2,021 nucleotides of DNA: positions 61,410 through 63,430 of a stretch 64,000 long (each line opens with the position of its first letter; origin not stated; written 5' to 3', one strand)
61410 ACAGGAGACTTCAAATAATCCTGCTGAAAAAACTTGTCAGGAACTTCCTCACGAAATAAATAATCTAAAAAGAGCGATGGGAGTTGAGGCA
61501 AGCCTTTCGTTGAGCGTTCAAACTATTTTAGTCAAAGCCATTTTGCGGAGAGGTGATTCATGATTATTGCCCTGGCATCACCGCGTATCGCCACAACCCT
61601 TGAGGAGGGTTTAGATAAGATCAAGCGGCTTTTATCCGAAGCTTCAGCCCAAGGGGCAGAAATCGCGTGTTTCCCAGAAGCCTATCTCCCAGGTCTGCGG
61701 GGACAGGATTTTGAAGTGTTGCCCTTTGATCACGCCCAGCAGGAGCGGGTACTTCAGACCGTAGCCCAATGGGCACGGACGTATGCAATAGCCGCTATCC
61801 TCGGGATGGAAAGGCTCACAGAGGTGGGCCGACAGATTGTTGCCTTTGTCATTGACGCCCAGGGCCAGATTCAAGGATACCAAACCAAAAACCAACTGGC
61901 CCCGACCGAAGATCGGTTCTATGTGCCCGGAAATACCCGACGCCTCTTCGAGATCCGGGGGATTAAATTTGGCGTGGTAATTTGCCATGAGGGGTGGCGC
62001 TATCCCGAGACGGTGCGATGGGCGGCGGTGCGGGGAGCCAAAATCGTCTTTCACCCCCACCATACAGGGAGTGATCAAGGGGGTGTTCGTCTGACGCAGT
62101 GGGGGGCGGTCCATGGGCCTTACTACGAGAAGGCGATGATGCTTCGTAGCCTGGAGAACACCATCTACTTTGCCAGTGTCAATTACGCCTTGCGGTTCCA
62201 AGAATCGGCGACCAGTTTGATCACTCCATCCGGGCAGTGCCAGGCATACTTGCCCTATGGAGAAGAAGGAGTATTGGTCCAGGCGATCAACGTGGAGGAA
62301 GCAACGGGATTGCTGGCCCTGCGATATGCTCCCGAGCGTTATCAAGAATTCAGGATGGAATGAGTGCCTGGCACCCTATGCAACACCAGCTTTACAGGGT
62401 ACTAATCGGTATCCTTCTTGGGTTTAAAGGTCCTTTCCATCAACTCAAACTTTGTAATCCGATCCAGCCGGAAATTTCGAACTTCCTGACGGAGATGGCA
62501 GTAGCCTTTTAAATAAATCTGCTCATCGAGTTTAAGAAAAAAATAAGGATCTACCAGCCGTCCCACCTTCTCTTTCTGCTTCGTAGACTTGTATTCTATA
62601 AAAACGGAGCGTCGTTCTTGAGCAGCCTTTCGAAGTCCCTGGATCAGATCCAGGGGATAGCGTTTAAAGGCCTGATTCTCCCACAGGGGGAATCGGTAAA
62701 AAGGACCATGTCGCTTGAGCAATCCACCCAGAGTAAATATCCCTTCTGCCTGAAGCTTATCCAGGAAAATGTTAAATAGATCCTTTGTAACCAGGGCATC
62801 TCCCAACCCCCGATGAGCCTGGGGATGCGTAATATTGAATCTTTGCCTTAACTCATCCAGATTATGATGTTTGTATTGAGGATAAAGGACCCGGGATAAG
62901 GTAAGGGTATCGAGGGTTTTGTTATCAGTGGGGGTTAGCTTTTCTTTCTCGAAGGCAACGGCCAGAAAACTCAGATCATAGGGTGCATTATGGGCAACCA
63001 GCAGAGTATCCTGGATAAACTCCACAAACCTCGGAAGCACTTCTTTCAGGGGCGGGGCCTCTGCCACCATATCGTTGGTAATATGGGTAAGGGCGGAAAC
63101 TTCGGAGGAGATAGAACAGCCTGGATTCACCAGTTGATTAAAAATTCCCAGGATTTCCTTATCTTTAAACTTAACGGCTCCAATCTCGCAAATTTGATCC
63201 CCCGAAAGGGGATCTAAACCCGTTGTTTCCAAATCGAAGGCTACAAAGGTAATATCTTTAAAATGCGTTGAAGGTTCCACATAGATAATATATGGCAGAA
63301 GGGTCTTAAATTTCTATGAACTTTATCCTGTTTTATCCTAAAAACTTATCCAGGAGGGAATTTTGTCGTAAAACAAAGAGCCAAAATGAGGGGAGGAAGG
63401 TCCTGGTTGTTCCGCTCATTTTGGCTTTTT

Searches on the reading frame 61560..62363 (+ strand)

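Call 61: search_protein_families(library=pfam, proteins=[window:61560-62363:+], max_evalue=0.0001)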
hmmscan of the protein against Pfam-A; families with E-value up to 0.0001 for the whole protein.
window:61560-62363:+ (267 aa): 1 family
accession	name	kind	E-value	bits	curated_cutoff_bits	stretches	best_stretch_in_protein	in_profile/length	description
PF00795.27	CN_hydrolase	-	1e-25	91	23.2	1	3-248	2-251/256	Carbon-nitrogen hydrolase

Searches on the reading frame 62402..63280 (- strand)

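Call 61: search_protein_families(library=pfam, proteins=[window:62402-63280:-], max_evalue=0.0001)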
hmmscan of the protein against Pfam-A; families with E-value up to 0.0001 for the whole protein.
window:62402-63280:- (292 aa): 3 families
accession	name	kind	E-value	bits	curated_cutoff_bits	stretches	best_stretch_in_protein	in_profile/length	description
PF00929.31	RNase_T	-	1e-37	130.6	24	1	13-169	1-164/164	Exonuclease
PF13280.12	WYL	-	6.8e-17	61.7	21.8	1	213-279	3-69/70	WYL domain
PF16473.11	Rv2179c-like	-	1.1e-06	28.9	27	1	13-163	3-167/177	3'-5' exoribonuclease Rv2179c-like domain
